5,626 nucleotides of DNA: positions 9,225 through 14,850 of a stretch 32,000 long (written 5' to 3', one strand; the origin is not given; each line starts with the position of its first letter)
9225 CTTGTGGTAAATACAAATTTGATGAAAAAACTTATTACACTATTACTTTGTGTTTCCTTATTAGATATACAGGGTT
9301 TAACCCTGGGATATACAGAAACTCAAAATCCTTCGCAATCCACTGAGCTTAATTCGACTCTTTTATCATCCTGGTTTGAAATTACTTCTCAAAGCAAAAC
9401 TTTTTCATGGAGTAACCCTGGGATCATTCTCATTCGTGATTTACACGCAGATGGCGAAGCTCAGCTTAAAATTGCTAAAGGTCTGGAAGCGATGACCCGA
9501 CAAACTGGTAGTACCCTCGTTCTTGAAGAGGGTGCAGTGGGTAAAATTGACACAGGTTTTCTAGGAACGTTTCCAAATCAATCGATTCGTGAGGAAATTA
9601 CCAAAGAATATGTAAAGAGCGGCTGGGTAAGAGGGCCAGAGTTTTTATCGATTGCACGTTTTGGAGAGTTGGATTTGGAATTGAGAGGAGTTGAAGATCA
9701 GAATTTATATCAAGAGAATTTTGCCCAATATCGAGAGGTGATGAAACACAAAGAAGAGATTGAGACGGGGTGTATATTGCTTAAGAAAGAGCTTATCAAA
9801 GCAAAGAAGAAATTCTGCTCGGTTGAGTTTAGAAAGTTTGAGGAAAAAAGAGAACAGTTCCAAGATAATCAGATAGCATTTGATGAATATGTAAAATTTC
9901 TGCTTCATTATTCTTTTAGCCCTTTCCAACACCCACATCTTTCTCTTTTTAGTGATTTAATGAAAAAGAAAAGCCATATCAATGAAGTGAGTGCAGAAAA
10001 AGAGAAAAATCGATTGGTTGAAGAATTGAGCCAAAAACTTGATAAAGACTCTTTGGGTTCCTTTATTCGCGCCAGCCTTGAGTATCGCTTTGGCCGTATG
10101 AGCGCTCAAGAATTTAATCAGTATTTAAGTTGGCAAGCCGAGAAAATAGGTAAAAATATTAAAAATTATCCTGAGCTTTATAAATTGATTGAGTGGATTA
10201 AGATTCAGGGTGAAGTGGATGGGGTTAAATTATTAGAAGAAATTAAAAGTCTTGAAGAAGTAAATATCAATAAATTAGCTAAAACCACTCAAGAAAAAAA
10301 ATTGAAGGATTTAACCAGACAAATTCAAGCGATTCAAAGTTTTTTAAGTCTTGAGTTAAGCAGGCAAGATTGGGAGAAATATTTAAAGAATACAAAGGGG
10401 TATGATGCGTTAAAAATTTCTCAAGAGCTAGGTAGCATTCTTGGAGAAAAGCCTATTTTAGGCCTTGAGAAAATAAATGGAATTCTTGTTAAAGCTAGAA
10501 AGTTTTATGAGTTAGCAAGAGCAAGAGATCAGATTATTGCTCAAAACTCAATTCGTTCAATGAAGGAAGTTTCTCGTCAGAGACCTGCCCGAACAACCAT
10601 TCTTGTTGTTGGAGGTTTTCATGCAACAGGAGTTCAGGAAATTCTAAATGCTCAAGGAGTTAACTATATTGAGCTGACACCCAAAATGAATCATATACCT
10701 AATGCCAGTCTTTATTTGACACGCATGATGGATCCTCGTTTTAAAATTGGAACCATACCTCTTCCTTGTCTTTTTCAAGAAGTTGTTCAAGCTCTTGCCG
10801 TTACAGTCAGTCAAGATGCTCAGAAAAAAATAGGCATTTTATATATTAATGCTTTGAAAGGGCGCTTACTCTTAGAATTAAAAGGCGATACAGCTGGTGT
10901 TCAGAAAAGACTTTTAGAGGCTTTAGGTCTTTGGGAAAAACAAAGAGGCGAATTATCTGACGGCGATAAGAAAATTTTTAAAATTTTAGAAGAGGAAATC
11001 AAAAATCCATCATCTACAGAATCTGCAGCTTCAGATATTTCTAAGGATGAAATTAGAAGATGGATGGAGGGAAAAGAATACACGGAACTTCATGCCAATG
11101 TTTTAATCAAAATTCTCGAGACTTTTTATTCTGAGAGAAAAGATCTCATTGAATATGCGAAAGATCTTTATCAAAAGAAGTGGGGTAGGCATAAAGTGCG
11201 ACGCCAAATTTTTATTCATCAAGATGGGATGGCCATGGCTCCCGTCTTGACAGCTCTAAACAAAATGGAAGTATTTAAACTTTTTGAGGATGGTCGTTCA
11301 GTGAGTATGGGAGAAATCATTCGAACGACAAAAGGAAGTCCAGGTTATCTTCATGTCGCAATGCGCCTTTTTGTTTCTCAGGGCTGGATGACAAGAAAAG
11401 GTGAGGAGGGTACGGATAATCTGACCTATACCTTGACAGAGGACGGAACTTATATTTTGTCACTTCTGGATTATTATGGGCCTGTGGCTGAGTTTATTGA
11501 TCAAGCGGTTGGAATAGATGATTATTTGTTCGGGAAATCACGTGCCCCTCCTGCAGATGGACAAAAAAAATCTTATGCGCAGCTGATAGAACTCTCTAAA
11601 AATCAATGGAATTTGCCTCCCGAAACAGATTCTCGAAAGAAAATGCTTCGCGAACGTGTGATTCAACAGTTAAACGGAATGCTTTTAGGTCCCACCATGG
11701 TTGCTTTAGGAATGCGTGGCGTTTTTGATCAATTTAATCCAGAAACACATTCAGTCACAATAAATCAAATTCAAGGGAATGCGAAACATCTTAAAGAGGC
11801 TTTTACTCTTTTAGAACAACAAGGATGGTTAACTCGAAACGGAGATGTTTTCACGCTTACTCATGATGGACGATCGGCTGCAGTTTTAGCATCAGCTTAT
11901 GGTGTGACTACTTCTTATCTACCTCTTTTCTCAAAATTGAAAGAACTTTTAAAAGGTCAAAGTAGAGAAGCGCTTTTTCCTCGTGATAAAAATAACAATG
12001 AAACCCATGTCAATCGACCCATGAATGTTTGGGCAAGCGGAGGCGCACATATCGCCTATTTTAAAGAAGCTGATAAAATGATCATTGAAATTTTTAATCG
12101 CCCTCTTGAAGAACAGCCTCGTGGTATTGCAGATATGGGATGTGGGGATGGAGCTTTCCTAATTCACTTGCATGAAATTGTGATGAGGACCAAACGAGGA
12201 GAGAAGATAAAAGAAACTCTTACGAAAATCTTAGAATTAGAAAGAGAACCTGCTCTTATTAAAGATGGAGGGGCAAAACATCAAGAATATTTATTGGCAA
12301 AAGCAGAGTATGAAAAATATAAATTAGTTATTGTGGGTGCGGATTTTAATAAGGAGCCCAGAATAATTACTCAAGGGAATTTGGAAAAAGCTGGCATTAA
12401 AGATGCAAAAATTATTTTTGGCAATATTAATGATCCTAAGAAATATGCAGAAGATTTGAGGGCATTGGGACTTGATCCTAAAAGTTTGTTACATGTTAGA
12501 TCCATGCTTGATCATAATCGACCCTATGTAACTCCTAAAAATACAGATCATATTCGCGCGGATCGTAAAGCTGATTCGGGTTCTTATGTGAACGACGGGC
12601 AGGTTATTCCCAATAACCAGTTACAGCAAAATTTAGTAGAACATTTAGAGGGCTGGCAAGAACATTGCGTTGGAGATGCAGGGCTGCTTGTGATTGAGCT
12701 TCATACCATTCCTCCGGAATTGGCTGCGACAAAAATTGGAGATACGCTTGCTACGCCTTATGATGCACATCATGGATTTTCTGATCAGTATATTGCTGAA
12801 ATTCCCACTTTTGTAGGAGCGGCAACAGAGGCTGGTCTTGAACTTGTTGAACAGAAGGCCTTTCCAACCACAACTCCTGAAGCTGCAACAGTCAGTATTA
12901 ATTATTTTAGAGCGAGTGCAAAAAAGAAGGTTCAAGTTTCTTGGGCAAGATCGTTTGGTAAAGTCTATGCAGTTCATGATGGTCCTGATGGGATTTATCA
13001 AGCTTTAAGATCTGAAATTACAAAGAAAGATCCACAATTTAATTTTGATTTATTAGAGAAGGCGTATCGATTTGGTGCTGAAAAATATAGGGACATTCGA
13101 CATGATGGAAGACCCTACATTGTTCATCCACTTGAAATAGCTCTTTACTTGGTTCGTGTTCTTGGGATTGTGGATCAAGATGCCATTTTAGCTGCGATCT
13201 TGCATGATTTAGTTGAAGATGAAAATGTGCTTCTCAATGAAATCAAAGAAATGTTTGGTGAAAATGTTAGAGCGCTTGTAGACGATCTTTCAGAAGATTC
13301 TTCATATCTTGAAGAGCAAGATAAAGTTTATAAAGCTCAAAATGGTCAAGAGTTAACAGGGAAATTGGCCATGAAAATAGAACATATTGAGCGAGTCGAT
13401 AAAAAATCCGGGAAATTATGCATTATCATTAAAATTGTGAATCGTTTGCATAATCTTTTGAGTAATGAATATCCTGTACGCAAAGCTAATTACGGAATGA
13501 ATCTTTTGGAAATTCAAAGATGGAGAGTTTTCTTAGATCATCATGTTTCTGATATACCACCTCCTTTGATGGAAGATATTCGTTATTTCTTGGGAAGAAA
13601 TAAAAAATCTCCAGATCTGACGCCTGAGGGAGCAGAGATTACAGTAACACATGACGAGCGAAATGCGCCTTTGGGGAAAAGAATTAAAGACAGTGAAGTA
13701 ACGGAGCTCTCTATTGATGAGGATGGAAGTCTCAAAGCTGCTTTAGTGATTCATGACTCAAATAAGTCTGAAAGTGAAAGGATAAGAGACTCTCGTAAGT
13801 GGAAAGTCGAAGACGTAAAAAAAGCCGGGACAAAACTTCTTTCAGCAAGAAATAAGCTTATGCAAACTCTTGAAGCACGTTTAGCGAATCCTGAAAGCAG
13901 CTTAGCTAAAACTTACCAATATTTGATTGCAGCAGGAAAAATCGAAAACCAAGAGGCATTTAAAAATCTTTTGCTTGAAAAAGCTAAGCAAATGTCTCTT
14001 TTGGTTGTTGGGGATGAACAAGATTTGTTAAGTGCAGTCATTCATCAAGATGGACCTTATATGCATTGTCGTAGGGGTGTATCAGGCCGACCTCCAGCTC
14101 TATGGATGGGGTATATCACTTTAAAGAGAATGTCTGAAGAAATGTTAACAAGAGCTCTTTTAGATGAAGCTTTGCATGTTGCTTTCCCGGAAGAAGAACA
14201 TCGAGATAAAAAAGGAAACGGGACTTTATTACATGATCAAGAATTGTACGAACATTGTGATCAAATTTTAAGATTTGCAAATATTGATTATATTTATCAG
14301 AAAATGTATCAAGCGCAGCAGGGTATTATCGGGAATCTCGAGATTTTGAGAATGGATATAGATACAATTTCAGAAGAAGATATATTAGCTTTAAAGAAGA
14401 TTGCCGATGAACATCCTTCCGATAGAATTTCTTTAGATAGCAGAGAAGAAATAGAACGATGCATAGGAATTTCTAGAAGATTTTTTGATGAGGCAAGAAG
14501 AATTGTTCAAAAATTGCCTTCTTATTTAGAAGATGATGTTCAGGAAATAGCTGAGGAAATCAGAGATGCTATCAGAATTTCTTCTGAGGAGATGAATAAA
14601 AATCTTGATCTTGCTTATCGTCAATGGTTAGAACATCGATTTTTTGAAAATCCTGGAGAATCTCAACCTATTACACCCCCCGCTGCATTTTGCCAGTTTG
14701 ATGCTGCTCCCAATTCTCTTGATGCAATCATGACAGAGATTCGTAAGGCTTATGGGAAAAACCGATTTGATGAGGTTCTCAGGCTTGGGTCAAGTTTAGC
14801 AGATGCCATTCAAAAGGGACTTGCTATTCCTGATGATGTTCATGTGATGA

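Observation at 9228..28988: Uninterrupted 19.8-kb gene for a 6,586-aa, mostly helical, signal-peptide-bearing protein that strings together several unrelated enzyme modules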

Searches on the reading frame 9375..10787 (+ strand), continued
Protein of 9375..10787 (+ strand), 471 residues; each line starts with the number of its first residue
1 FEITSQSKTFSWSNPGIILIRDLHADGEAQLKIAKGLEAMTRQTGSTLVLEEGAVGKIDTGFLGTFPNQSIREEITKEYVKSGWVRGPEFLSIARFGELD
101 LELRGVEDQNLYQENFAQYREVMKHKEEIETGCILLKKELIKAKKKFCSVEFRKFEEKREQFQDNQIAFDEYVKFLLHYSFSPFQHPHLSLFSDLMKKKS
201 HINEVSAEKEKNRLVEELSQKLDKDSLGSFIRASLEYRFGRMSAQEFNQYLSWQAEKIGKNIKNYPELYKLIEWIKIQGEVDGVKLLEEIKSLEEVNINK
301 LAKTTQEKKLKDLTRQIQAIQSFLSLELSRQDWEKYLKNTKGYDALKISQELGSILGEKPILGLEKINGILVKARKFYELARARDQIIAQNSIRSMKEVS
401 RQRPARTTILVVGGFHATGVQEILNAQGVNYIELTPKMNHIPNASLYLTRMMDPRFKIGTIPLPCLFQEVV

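Call 112: list_cluster_members(proteins=[P0029, P0031, P0033, P0039, P0044, P0046, P0049, P0058, P0092, P0111])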
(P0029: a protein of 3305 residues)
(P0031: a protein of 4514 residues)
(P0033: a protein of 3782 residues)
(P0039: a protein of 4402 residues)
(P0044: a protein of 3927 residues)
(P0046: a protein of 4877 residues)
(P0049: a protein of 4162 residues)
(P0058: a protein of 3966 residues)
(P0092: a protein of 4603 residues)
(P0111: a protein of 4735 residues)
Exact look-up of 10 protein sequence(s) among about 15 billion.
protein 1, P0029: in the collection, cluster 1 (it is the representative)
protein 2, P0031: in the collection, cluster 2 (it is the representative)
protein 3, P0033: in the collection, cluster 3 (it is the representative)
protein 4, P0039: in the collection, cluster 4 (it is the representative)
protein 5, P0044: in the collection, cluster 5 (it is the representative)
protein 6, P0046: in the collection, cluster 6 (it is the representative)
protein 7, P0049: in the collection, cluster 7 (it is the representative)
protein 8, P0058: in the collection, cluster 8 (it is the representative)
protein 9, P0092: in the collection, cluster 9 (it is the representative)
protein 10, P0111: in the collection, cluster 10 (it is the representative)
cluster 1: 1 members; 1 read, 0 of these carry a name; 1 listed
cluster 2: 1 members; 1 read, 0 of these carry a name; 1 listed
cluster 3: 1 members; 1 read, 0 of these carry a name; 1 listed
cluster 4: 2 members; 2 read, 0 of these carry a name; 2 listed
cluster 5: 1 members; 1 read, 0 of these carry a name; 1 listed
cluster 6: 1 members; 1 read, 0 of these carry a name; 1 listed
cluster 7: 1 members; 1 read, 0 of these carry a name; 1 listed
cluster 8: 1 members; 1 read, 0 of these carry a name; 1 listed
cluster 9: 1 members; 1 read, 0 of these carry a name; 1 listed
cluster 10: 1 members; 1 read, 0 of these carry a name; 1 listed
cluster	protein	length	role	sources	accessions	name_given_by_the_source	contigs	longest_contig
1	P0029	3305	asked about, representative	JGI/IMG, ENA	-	-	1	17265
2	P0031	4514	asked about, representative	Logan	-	-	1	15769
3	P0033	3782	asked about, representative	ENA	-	-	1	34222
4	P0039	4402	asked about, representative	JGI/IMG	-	-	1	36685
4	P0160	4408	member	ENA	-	-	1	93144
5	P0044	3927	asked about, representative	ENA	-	-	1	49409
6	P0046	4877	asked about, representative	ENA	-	-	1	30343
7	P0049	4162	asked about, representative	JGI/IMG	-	-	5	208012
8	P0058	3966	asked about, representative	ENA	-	-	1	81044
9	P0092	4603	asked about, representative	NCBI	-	-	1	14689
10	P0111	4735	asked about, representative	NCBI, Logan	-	-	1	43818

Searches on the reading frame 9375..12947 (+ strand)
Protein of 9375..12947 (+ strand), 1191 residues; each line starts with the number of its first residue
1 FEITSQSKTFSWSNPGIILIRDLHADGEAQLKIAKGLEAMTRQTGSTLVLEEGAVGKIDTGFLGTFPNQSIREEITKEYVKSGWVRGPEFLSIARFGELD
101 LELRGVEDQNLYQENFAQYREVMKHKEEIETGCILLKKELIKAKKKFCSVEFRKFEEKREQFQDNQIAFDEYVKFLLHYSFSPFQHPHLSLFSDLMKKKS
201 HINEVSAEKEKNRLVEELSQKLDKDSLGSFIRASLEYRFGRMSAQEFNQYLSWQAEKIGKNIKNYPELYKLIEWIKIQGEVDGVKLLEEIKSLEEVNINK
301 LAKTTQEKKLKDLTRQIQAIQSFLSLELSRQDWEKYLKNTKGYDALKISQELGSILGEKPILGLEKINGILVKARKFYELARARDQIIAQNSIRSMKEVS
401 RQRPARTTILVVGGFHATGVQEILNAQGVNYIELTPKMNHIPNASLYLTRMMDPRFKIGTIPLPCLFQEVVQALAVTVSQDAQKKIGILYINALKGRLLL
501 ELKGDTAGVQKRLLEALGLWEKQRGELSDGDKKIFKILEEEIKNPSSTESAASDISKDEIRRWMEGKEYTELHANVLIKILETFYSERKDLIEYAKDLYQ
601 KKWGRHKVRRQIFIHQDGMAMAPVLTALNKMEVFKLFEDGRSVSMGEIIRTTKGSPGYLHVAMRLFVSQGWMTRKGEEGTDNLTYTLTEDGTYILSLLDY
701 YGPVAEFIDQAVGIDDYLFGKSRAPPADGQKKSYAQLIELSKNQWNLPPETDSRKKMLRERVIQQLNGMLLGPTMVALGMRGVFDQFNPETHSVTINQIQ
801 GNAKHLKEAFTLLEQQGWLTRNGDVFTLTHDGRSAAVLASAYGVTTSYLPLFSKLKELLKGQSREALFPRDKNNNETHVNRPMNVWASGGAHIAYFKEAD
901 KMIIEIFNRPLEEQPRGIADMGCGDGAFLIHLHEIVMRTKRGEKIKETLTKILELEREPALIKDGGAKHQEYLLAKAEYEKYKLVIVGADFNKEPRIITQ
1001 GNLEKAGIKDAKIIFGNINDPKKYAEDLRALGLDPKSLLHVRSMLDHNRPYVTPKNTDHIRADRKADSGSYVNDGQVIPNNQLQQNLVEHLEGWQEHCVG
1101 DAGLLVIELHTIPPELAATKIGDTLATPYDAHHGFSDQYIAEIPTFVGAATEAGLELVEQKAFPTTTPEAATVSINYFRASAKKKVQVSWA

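Call 27: find_related_loci(query=window:9375-12947:+, collection=genome_contigs, flank=10000)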
Query window:9375-12947:+ (1191 aa) in genome_contigs; peptide patterns used: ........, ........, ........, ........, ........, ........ (x = any residue, [..] = any of these).
36 stretches matched a pattern; 1 encode a relative of the query (tblastn E <= 1e-3); 1 distinct loci.
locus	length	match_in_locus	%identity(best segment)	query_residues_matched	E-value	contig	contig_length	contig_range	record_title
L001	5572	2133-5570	78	1-1106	0e+0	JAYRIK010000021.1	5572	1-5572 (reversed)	MAG: Candidatus Auribacterota bacterium isolate SZ_szas25bin.51 k141_112150, whole genome shotgun sequence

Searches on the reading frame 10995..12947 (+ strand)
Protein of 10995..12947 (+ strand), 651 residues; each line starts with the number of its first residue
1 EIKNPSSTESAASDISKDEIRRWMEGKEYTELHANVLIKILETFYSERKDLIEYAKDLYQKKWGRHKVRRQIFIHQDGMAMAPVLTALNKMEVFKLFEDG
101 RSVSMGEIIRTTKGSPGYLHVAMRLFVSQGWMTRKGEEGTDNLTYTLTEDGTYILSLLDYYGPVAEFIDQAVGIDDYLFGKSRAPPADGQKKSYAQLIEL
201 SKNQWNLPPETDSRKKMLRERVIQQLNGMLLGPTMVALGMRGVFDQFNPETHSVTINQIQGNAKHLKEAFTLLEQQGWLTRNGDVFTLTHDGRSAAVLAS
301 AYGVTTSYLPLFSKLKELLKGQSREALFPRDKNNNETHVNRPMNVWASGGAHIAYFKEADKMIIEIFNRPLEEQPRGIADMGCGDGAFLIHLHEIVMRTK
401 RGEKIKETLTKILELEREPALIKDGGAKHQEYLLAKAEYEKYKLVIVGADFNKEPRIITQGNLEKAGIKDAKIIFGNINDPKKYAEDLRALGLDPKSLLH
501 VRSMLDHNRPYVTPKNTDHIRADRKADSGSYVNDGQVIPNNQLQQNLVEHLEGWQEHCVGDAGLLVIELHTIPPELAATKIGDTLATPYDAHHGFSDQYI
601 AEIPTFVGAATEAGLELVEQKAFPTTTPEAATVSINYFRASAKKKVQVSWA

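Call 33: search_solved_structures(query=window:10995-12947:+, max_evalue=0.01, show_alignments=1)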
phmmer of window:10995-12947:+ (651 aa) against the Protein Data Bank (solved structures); distinct sequences matched with E-value up to 0.01: 3.
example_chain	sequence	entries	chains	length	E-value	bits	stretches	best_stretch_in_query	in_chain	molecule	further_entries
6b39_A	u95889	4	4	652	4.7e-67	230.1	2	441-649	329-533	AprA Methyltransferase 1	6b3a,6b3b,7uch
7ucl_A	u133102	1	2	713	3.2e-55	191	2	439-640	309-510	Polyketide synthase-related protein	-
7uci_A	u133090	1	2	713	5.6e-54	186.9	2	439-640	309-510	Polyketide synthase-related protein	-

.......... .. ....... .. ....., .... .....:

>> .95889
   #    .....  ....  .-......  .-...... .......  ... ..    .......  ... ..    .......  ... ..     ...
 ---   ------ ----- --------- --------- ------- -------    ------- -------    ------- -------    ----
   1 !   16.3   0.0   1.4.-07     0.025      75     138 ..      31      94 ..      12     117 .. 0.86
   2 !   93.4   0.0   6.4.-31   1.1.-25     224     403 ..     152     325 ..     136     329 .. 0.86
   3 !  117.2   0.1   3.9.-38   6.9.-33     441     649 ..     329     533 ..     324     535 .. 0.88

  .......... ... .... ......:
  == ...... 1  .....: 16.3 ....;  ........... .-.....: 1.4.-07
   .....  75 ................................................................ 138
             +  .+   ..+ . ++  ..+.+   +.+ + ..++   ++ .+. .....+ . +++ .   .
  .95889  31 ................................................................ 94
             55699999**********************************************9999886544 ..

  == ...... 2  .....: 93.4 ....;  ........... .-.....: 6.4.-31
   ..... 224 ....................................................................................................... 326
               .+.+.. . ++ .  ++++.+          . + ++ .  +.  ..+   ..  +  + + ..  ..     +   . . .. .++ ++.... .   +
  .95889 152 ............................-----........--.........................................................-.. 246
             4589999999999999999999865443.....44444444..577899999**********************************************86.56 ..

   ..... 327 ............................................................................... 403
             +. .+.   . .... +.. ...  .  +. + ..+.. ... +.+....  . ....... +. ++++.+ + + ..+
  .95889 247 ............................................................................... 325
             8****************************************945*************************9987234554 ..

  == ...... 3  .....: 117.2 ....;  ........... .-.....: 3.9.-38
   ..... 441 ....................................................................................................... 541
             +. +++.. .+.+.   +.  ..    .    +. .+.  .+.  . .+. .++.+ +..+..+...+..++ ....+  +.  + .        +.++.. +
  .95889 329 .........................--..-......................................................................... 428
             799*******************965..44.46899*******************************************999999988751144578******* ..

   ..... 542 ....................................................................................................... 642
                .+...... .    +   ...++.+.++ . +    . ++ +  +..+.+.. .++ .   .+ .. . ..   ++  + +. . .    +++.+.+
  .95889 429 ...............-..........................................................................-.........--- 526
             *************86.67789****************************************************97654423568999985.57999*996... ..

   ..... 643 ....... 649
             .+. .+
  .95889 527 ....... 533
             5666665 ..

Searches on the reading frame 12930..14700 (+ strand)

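Call 31: search_solved_structures(query=window:12930-14700:+, max_evalue=1)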
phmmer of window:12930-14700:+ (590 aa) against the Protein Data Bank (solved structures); distinct sequences matched with E-value up to 1: 21.
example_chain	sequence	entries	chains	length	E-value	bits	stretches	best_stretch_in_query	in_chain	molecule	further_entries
8acu_A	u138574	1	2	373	3.2e-13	52.8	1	40-179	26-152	GTP pyrophosphokinase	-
6yxa_A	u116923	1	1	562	6.3e-13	51.8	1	40-178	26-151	GTP pyrophosphokinase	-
3nr1_A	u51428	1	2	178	2.1e-12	50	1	41-131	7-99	HD domain-containing protein 3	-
6s2v_A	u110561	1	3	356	3.2e-12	49.5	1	42-194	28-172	(P)ppGpp synthetase I, SpoT/RelA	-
6s2t_A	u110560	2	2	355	3.3e-12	49.4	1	42-194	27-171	(P)ppGpp synthetase I, SpoT/RelA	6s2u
7ohg_A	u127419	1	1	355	3.3e-12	49.4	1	42-194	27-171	Guanosine-3',5'-bis(Diphosphate) 3'-pyrophosphohydrolase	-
5vxa_A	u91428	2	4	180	2e-11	46.8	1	41-131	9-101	Guanosine-3',5'-bis(diphosphate) 3'-pyrophosphohydrolase MESH1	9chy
5xnx_A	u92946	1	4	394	2.1e-11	46.8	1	35-181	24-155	Bifunctional (p)ppGpp synthase/hydrolase RelA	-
7oiw_A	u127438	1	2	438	3e-10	43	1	39-179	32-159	GTP pyrophosphokinase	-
8fr8_I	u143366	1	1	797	6.8e-10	41.8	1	35-181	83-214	GTP pyrophosphokinase RelA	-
3nqw_A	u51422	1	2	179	3.5e-09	39.4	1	47-142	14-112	CG11900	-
1vj7_A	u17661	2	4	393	3.8e-09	39.3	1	44-178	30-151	Bifunctional RELA/SPOT | Bifunctional (p)ppGpp synthase/hydrolase RelA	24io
7qps_A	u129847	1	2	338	6.7e-09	38.5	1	47-134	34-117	ACT domain protein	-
7qpr_A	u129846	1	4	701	2.2e-08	36.8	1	47-134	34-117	ACT domain protein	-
4yf1_A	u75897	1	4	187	1e-06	31.3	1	43-149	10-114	Lmo0812 protein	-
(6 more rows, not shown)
